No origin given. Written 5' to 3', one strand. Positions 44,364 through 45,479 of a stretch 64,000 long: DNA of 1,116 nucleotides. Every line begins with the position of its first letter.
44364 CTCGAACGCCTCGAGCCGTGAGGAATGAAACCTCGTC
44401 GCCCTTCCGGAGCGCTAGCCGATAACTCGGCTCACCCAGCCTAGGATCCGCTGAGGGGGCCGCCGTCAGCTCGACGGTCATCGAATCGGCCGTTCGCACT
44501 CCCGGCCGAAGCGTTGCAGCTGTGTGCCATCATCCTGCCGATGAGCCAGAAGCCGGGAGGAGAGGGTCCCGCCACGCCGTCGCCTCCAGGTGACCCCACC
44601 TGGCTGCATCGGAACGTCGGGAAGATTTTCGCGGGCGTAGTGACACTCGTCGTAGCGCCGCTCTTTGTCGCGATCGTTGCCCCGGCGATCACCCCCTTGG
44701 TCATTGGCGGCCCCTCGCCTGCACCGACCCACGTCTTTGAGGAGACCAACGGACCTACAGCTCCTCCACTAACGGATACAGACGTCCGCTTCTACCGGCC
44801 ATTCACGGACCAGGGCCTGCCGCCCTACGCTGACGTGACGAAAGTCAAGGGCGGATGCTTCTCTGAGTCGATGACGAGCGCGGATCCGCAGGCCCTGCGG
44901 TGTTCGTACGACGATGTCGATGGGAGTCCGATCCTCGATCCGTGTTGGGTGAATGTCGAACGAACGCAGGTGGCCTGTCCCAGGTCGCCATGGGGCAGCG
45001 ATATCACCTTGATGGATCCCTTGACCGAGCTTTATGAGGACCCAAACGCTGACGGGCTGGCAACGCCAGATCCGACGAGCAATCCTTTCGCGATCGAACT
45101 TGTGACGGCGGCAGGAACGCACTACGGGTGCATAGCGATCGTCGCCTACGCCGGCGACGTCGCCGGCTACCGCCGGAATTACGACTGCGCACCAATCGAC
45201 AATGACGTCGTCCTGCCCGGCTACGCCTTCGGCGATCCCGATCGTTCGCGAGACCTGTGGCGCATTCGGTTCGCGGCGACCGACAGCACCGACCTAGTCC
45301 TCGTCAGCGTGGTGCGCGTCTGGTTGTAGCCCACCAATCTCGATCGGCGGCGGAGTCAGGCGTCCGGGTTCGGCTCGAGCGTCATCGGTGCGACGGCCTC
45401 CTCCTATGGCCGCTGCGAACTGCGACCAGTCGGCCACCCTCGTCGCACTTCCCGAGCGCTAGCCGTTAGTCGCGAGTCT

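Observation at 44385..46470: Lower-GC patch of hypothetical genes next to tRNA-Gly(UCC), one gene bracketed by ~31-bp imperfect direct repeats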

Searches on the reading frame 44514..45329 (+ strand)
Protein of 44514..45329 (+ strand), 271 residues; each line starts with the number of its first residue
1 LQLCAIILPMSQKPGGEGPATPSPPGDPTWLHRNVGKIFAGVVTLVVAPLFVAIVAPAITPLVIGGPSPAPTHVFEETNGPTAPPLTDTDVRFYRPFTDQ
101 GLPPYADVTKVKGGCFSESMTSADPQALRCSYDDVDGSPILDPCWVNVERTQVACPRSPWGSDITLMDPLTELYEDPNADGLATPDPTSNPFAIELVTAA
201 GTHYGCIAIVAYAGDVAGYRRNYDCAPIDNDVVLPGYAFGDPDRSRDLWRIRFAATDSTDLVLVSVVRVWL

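Call 7: search_protein_families(library=pfam, proteins=[window:44514-45329:+], max_evalue=0.01)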
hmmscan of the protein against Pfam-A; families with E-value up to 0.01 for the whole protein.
window:44514-45329:+ (271 aa): 0 families

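Call 11: find_homologous_proteins(query=window:44514-45329:+)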
Query window:44514-45329:+ (271 aa): 6 proteins with E <= 0.001 among 1351 candidates.
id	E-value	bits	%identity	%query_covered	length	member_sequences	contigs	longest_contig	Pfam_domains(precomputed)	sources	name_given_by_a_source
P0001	1.3e-176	604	100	97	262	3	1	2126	-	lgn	-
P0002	4.9e-108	379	67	97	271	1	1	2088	-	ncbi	-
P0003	2.0e-74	269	58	75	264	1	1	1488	-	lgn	-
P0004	1.4e-71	259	60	69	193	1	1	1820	-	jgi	jgi:hypothetical protein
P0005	3.1e-54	202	47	90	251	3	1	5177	-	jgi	jgi:hypothetical protein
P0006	3.8e-54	202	61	56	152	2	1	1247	-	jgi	jgi:hypothetical protein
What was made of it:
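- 44541..45329 (+): Gene C: 262 aa (alternative TTG start at 44514), with an N-terminal transmembrane helix, a Pro-rich linker and a domain of about 170 aa with 6 Cys; function unknown. 6 homologs in 5.8e9 proteins (call 11).
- Checked: The likely start of C is the ATG at 44541 (262 aa, identical to database protein P0001) rather than the TTG at 44514 (call 11).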

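Call 24: find_encoding_contigs(protein=P0002, flank=10000)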
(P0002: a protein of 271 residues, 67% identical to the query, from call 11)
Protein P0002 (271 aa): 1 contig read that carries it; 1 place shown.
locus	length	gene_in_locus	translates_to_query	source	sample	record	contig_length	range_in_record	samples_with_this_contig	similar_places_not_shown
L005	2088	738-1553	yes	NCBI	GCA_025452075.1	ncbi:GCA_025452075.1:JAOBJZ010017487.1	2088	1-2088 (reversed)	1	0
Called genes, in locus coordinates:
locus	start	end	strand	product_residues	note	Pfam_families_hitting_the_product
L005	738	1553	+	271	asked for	-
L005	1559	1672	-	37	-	-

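Call 25: find_encoding_contigs(protein=P0005, flank=10000)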
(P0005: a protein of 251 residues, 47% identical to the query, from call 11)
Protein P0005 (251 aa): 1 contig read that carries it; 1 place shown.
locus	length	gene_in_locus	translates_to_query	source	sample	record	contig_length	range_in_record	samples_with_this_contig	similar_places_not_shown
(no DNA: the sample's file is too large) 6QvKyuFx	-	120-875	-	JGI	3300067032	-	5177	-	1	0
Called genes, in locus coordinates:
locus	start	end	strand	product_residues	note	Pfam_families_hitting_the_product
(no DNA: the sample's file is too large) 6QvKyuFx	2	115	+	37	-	?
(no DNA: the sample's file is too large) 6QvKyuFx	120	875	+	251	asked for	-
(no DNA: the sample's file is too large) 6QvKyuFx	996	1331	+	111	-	PF18029:Glyoxalase_6 (weak)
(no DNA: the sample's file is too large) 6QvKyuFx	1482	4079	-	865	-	PF01326:PPDK_N, PF27448:Rph_4th, PF00391:PEP-utilizers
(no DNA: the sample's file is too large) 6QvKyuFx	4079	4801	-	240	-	PF00440:TetR_N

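Call 33: find_related_loci(query=window:44541-45329:+, collection=viral_contigs, flank=10000)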
Query window:44541-45329:+ (262 aa) in viral_contigs; peptide patterns used: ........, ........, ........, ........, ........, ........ (x = any residue, [..] = any of these).
No stretch of DNA in the collection matches any of the patterns.

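Call 44: find_encoding_contigs(protein=P0004, flank=10000, max_places=3)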
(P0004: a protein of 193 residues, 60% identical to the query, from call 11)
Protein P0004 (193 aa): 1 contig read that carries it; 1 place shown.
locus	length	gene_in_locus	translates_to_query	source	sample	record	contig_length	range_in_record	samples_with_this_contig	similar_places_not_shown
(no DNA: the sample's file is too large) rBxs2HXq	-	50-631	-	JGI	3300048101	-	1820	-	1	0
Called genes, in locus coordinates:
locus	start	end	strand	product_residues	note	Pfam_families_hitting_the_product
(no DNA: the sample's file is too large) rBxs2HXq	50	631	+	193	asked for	-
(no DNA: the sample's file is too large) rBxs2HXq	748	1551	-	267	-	-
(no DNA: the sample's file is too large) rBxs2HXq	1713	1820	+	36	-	?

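Call 46: search_protein_families(library=phrogs, proteins=[window:44541-45329:+], max_evalue=1)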
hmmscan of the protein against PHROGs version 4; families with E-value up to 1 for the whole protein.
window:44541-45329:+ (262 aa): 0 families

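Call 47: search_protein_families(library=padloc, proteins=[window:44541-45329:+], max_evalue=1)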
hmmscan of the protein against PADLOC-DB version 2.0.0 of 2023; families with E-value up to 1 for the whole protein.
window:44541-45329:+ (262 aa): 0 families

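Call 48: search_protein_families(library=ncbifam, proteins=[window:44541-45329:+], max_evalue=1)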
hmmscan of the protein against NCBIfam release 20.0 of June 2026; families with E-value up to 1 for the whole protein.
window:44541-45329:+ (262 aa): 0 families
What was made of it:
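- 44541..45329 (+): No family hit (calls 7, 46-48).
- Checked: Genes: two convergent ORFs with no Pfam, NCBIfam or PADLOC hit (calls 7, 47, 48).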

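Call 63: predict_structure(alignment_id=A3)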
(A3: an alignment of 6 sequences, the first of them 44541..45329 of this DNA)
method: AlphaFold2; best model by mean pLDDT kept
length: 262 residues; sequences in the alignment: 6
mean_pLDDT: 49.2   pTM: 0.38
mean pLDDT of the five models: 49.2, 44.2, 42.6, 40.6, 39.3
residues with pLDDT >= 90: 0; 70-90: 0; 50-70: 135; < 50: 127
segments of 3 or more residues with pLDDT < 50: 1-4, 6-10, 51-61, 63-80, 84-93, 103-106, 108-115, 152-182, 232-240, 245-262
pLDDT, mean of each block of 10 residues (from residue 1): 43 53 61 60 57 42 37 40 45 51 44 48 55 57 57 35 38 44 58 63 52 63 55 42 45 42 30
secondary structure, 60 per line:
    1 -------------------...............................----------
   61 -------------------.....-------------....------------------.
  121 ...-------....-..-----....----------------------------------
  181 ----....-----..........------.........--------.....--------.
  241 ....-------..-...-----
elements in order: H20-50 E80-84 E98-101 E120-123 E131-134 E143-146 E185-188 E194-203 E210-218 E227-231 E240-244 E255-257
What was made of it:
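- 44541..45329 (+): AF2 pLDDT 49 (call 63).
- Tried and rejected: Function of C. The AF2 model has pLDDT 49 and was not searched (call 63).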

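Call 71: find_encoding_contigs(protein=P0003, flank=10000, max_places=3)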
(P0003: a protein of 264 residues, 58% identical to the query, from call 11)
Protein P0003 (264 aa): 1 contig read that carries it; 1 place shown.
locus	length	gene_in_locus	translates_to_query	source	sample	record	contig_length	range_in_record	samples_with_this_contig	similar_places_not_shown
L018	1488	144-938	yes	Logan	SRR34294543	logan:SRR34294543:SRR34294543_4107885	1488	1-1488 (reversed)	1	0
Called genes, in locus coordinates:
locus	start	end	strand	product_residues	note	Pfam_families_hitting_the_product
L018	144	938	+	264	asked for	-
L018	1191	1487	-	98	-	?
